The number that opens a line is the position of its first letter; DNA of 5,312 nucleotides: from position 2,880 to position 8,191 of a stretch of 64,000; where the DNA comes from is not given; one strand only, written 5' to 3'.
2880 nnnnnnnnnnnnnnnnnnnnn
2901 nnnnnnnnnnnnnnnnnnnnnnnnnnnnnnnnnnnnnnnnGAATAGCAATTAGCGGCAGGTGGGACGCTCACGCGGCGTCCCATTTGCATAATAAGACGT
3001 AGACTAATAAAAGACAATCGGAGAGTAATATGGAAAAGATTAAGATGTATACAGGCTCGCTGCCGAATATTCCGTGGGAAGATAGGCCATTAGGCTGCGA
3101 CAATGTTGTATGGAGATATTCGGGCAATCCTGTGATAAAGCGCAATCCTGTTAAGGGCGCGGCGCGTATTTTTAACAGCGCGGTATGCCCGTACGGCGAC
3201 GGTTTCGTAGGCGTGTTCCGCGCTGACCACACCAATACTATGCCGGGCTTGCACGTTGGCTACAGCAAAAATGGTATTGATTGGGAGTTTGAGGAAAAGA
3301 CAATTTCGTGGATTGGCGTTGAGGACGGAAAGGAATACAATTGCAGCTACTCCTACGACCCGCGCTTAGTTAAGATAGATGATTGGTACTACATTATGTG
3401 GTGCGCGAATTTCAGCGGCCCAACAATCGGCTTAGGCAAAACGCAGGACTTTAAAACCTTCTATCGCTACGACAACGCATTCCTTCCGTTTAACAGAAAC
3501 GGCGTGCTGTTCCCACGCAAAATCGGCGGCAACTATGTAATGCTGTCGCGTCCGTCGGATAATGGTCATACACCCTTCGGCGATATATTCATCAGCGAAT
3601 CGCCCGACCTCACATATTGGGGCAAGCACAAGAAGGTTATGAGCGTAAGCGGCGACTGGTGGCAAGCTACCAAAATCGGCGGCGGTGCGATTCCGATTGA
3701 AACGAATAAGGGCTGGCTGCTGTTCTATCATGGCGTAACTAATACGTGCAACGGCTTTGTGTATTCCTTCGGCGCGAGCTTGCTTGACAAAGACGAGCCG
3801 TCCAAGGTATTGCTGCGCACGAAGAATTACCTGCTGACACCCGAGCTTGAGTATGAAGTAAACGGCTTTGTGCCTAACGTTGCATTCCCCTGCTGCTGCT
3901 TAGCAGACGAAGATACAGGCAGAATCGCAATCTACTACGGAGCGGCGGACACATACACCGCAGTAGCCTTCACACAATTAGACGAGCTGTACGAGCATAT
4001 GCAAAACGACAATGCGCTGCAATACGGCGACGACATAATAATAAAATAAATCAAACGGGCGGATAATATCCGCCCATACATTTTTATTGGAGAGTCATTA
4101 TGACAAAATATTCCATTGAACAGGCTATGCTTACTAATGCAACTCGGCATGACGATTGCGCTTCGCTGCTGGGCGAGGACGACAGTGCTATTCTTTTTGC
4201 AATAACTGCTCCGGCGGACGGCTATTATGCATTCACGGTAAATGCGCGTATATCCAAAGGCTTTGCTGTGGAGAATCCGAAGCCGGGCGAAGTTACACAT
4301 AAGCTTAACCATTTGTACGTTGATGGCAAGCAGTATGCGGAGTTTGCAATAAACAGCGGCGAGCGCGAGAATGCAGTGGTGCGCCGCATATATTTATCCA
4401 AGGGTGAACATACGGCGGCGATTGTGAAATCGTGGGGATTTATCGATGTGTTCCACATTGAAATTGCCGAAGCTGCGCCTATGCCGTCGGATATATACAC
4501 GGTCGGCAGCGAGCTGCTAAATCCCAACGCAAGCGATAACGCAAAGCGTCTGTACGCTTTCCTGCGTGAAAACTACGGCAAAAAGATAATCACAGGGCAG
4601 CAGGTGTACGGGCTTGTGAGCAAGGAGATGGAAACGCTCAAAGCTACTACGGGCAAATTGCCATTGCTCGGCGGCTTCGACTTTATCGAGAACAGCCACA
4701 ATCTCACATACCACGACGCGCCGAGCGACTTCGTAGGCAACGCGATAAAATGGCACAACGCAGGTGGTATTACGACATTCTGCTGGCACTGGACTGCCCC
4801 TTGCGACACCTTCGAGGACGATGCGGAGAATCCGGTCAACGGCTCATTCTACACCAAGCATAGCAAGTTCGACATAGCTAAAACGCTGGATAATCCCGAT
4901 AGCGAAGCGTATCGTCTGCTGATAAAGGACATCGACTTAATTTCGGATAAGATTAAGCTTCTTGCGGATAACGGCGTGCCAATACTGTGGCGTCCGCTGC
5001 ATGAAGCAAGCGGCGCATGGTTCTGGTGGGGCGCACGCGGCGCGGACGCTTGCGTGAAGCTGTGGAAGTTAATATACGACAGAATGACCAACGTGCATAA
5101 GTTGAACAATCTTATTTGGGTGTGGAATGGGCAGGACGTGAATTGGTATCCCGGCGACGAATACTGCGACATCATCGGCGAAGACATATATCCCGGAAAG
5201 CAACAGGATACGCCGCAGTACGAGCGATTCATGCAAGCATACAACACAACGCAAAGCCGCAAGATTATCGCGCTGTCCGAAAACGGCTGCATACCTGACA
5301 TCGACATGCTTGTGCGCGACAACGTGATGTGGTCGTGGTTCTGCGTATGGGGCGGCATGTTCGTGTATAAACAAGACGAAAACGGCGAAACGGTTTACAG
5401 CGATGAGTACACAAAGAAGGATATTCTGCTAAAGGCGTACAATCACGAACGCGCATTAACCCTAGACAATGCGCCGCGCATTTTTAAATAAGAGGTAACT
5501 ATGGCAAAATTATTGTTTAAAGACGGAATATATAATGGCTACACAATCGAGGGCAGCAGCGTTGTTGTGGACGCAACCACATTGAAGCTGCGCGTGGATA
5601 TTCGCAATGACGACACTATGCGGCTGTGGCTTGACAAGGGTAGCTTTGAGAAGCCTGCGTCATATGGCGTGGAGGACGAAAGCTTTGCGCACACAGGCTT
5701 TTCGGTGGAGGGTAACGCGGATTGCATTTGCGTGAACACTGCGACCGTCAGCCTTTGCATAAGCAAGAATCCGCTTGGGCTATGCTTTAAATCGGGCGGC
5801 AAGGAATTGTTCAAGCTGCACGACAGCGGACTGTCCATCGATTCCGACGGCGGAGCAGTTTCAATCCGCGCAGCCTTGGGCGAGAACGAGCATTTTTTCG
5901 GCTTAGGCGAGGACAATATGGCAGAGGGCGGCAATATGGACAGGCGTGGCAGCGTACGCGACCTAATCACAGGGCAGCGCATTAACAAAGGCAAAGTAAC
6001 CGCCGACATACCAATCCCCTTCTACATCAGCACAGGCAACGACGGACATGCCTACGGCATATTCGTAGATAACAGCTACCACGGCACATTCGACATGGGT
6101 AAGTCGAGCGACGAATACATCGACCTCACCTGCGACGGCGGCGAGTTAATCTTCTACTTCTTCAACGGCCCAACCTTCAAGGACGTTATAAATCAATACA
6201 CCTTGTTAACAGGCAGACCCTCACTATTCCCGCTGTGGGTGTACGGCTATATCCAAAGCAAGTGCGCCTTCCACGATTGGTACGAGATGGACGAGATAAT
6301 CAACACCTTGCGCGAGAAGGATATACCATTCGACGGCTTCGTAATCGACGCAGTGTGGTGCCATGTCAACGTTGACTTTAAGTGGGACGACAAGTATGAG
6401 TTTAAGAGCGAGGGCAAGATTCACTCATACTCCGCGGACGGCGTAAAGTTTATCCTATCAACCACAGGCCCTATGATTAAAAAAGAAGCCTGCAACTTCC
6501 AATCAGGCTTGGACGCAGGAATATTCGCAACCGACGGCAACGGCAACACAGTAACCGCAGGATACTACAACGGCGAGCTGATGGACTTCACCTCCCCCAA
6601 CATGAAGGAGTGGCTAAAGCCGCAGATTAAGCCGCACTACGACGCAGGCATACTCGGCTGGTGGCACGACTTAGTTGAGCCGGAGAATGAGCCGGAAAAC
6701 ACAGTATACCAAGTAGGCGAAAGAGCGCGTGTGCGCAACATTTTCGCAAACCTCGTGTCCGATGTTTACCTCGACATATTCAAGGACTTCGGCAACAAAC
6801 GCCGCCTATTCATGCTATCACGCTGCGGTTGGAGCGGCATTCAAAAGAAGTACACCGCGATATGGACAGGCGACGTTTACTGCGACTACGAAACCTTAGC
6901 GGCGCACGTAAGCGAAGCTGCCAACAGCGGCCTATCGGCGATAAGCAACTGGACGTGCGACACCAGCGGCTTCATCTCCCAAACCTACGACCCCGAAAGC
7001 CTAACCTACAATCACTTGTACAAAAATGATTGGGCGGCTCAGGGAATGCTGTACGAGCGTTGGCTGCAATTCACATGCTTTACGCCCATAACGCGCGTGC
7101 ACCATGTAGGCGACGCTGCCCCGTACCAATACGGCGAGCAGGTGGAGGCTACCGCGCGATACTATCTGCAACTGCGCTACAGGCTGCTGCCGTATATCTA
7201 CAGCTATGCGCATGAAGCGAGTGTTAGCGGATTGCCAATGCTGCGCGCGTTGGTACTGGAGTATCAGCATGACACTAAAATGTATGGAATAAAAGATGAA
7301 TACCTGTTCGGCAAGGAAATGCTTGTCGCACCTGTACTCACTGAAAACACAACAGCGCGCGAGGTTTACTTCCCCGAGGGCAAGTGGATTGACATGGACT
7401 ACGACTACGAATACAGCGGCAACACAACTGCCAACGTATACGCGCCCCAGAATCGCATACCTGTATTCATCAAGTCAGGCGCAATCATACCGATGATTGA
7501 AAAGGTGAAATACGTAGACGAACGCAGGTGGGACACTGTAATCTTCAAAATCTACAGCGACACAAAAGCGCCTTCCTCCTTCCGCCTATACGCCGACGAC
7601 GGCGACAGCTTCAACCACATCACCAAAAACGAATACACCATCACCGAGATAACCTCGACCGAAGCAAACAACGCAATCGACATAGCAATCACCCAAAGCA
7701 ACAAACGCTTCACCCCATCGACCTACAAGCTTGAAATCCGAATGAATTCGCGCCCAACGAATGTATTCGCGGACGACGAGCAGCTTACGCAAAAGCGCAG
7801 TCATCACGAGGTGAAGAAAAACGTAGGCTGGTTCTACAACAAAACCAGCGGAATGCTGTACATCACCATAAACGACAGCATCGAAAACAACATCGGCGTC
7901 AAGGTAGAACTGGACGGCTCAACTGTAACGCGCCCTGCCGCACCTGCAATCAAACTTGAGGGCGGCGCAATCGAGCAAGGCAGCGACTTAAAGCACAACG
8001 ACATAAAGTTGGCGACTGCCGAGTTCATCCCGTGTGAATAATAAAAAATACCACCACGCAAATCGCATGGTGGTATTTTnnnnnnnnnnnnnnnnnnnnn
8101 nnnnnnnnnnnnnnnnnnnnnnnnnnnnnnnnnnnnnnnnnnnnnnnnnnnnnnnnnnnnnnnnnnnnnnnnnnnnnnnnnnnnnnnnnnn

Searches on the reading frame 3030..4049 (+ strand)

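Call 3: search_protein_families(library=pfam, proteins=[window:3030-4049:+])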
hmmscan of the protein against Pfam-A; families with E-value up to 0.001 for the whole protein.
window:3030-4049:+ (339 aa): 1 family
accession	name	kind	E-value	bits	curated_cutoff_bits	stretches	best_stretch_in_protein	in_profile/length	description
PF04041.19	Glyco_hydro_130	-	1.1e-73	248.4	26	1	12-324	6-318/320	beta-1,4-mannooligosaccharide phosphorylase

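Call 4: search_protein_families(library=ncbifam, proteins=[window:3030-4049:+])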
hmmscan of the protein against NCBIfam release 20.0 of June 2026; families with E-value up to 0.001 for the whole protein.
window:3030-4049:+ (339 aa): 3 families
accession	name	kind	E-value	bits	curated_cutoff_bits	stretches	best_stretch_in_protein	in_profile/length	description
NF050092.1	BtaManbiosPhlase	equivalog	1.4e-58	198.5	550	1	75-324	110-350/351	BtaManbiosPhlase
NF052550.1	BManbPhaseBMBP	equivalog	6.8e-48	163.5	450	1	46-319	25-293/296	beta-1,2-mannobiose phosphorylase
NF058598.1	BetMansidBT3780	equivalog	4.8e-10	39.1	550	1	163-315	205-362/366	beta-1,2-mannosidase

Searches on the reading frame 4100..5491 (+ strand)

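Call 3: search_protein_families(library=pfam, proteins=[window:4100-5491:+])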
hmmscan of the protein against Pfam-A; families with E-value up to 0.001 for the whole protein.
window:4100-5491:+ (463 aa): 2 families
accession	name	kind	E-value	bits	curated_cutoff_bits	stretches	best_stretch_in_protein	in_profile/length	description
PF02156.21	Glyco_hydro_26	-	7.3e-67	226.4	20.2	1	141-422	2-290/311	Glycosyl hydrolase family 26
PF16990.11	CBM_35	-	5e-05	24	28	1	66-122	61-118/121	Carbohydrate binding module (family 35)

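Call 4: search_protein_families(library=ncbifam, proteins=[window:4100-5491:+])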
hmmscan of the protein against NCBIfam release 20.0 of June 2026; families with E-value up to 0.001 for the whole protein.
window:4100-5491:+ (463 aa): 0 families

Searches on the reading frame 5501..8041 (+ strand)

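Call 3: search_protein_families(library=pfam, proteins=[window:5501-8041:+])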
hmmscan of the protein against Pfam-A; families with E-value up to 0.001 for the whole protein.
window:5501-8041:+ (846 aa): 4 families
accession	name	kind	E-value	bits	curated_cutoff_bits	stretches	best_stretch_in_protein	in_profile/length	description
PF01055.32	Glyco_hydro_31_2nd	-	7.5e-65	219.8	23.5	1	240-568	1-327/328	Glycosyl hydrolases family 31 TIM-barrel domain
PF21365.3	Glyco_hydro_31_3rd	-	3.1e-26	92.1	24.4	1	577-663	1-87/87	Glycosyl hydrolase family 31 C-terminal domain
PF13802.12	Gal_mutarotas_2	-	1.3e-18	68.3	27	1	30-198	2-184/184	Glycosyl hydrolase 31 N-terminal galactose mutarotase-like domain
PF17137.9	DUF5110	-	1e-10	42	27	1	681-746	3-68/71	Domain of unknown function (DUF5110)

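Call 4: search_protein_families(library=ncbifam, proteins=[window:5501-8041:+])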
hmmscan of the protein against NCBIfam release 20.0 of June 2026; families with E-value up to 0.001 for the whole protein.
window:5501-8041:+ (846 aa): 3 families
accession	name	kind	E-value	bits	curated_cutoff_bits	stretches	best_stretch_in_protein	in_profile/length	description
NF040948.1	alpha_gluc_MalA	equivalog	1.8e-77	261.1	800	2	409-669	367-613/627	alpha-glucosidase MalA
NF007940.0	PRK10658.1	equivalog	3.3e-71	240.8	606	1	43-734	70-741/771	alpha-xylosidase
NF007746.0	PRK10426.1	equivalog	6.4e-54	183.4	553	1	168-663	181-670/683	alpha-glucosidase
